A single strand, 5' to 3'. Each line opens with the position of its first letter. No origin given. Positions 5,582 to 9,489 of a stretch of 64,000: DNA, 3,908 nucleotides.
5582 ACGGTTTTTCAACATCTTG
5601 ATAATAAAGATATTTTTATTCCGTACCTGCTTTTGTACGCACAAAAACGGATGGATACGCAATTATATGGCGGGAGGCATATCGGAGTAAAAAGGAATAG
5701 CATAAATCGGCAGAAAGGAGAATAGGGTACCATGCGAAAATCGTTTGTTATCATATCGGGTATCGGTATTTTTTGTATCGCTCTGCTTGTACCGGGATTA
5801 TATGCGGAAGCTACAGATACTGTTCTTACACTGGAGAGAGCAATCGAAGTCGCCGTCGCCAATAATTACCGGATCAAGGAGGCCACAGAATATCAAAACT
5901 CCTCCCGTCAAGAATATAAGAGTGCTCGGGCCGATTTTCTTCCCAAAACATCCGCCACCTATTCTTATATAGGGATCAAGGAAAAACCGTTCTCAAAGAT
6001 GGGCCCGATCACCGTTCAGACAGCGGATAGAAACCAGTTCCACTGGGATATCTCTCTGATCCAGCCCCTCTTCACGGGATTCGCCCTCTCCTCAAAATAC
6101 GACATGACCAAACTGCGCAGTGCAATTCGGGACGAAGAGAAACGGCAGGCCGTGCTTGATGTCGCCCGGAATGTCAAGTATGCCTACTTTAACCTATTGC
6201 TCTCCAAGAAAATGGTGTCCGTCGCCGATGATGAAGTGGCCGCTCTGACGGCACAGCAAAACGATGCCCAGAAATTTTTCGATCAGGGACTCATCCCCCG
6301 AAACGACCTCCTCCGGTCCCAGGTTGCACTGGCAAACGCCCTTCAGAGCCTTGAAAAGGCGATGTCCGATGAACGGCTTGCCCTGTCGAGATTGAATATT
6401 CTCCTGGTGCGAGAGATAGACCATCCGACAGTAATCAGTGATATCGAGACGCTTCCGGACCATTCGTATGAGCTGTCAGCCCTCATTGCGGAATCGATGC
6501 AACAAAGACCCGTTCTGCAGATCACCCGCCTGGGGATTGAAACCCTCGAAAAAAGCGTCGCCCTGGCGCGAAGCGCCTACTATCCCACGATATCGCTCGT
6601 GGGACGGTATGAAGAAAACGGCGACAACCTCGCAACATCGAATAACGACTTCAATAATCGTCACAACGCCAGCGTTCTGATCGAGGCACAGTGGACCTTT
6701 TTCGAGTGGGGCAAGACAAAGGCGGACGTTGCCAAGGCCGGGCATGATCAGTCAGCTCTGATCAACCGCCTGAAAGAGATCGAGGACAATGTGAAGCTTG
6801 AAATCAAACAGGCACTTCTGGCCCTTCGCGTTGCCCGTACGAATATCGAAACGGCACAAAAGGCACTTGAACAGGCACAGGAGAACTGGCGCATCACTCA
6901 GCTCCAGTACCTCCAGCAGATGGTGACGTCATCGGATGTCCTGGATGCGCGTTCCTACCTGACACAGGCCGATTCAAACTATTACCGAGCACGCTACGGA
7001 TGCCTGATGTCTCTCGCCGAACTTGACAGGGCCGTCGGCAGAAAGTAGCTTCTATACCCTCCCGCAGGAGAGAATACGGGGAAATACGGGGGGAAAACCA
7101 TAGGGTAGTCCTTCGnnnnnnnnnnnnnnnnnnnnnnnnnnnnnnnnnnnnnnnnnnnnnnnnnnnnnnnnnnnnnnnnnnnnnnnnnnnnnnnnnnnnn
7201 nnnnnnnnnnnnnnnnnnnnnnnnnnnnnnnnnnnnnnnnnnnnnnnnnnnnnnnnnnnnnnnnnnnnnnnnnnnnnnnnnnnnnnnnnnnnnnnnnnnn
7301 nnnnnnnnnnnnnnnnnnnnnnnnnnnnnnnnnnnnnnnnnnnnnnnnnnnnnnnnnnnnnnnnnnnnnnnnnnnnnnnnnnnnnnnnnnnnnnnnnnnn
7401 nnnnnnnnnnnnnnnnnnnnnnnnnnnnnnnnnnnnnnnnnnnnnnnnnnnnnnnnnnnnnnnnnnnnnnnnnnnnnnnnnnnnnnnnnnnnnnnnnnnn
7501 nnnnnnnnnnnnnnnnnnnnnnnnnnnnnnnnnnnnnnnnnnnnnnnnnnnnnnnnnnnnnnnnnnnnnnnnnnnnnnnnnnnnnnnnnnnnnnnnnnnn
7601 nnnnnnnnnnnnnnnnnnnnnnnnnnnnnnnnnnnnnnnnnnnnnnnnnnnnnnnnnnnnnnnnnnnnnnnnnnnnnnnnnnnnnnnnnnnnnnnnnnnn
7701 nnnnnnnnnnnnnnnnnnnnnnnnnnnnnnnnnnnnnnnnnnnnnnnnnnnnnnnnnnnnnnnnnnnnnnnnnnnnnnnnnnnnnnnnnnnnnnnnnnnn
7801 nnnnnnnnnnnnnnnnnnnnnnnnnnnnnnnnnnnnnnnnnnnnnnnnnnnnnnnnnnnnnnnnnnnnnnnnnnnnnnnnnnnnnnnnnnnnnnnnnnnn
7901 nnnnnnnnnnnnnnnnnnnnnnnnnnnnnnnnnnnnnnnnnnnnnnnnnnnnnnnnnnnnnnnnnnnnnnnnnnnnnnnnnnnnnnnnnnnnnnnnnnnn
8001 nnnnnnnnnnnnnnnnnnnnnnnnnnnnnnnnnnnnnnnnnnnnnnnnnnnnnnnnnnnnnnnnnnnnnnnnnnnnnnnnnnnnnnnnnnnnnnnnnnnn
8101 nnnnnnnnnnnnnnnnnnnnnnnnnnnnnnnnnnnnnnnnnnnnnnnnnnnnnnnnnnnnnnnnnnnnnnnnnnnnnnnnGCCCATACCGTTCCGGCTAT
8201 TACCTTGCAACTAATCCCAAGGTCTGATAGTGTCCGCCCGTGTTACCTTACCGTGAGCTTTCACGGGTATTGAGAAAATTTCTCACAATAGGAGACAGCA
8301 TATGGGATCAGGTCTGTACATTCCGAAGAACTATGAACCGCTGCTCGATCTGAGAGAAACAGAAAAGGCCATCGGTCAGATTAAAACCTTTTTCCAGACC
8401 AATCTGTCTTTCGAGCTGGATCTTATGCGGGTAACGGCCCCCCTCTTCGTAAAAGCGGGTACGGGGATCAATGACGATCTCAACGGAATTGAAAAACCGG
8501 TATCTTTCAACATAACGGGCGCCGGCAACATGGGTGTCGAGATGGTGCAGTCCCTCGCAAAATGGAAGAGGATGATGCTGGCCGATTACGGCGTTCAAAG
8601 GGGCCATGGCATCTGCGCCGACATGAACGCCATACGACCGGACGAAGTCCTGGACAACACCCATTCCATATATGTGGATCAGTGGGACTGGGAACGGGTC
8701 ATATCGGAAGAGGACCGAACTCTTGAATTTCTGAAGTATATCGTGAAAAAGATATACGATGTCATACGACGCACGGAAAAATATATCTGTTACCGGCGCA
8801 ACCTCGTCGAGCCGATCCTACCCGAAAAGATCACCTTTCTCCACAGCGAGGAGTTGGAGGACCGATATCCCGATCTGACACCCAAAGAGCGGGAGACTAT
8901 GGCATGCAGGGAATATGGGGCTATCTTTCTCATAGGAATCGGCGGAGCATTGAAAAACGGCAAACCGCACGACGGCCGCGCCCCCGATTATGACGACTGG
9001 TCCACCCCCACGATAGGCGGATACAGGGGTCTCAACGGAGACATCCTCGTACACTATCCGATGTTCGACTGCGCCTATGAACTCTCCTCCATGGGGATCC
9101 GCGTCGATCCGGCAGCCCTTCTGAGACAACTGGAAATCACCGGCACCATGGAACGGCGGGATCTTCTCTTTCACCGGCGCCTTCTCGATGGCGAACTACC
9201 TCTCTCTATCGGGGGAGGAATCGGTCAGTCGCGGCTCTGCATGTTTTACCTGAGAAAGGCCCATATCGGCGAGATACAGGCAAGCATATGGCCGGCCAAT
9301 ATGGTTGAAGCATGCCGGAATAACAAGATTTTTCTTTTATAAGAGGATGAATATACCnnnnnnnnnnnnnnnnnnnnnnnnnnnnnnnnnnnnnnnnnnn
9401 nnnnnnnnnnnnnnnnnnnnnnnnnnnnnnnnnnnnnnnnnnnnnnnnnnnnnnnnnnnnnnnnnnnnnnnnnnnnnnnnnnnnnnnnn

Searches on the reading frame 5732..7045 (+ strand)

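Call 26: search_protein_families(library=ncbifam, proteins=[window:5732-7045:+], max_evalue=1e-10)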
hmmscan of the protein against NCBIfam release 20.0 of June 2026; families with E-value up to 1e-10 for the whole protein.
window:5732-7045:+ (438 aa): 4 families
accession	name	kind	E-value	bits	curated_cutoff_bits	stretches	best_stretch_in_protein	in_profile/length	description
TIGR01844.1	type_I_sec_TolC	subfamily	6.4e-40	137.4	225.15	1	32-436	3-398/414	TolC family outer membrane protein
TIGR01845.1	outer_NodT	subfamily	2.7e-24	85.8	210.05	1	34-436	59-458/460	efflux transporter outer membrane subunit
NF007002.0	PRK09465.1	equivalog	2e-13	49.7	495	1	38-436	30-424/460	outer membrane channel protein TolC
NF052390.1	efflux_OMP_AbuO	equivalog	5.7e-13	48.4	700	1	136-437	136-432/447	multidrug efflux outer membrane protein AbuO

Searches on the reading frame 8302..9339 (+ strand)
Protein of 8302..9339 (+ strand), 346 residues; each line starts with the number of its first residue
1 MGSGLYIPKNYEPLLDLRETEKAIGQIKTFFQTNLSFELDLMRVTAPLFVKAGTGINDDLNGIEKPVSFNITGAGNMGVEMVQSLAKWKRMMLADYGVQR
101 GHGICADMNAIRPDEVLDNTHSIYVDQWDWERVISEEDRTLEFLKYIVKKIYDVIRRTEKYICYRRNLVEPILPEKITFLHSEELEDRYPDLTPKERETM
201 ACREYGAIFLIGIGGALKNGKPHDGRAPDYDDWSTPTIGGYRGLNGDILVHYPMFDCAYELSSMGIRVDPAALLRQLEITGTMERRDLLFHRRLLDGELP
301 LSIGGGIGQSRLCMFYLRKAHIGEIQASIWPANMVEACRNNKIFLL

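Call 26: search_protein_families(library=ncbifam, proteins=[window:8302-9339:+], max_evalue=1e-10)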
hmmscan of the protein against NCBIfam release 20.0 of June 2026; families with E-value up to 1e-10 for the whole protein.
window:8302-9339:+ (346 aa): 1 family
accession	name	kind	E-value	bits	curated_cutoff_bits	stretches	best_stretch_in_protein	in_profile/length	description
TIGR00669.1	asnA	equivalog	5.3e-117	390.8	292.8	1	22-339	10-327/330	aspartate--ammonia ligase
